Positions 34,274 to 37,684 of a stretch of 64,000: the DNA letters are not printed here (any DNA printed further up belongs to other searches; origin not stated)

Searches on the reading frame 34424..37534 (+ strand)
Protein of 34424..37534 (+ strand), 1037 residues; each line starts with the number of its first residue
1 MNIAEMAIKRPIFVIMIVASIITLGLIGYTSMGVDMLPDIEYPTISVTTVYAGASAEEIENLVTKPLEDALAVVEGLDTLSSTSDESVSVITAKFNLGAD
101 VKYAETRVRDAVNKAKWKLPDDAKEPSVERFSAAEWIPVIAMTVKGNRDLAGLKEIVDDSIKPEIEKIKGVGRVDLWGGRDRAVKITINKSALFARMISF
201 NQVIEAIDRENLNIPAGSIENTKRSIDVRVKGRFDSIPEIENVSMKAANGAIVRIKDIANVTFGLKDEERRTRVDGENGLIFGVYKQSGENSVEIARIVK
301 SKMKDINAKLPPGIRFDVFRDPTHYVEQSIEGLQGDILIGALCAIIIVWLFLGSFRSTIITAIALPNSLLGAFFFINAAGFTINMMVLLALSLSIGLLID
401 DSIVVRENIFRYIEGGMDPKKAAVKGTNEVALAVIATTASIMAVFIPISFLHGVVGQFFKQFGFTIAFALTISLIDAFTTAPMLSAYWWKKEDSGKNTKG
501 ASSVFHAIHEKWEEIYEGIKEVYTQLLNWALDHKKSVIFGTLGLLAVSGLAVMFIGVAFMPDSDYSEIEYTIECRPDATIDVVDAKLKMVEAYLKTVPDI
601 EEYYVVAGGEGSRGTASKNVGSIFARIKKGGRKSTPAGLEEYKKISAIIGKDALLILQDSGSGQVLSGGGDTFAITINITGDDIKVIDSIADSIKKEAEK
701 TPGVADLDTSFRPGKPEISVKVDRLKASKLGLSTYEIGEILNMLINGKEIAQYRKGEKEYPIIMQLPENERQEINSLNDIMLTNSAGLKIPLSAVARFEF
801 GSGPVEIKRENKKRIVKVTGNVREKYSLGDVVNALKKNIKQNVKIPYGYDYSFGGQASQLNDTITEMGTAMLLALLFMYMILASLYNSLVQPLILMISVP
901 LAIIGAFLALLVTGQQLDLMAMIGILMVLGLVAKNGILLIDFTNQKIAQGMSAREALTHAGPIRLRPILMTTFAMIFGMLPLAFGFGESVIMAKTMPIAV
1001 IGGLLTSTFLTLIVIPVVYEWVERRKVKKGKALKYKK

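Call 62: search_protein_families(library=pfam, proteins=[window:34424-37534:+], max_evalue=0.00001)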
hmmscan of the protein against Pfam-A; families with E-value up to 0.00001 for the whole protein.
window:34424-37534:+ (1037 aa): 2 families
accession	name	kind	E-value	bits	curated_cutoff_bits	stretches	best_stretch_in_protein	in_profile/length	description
PF00873.25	ACR_tran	-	7e-270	898.5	28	1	3-1022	1-1020/1021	AcrB/AcrD/AcrF family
PF03176.21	MMPL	-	8.3e-09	35.3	20.5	0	817-1025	93-305/333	MMPL family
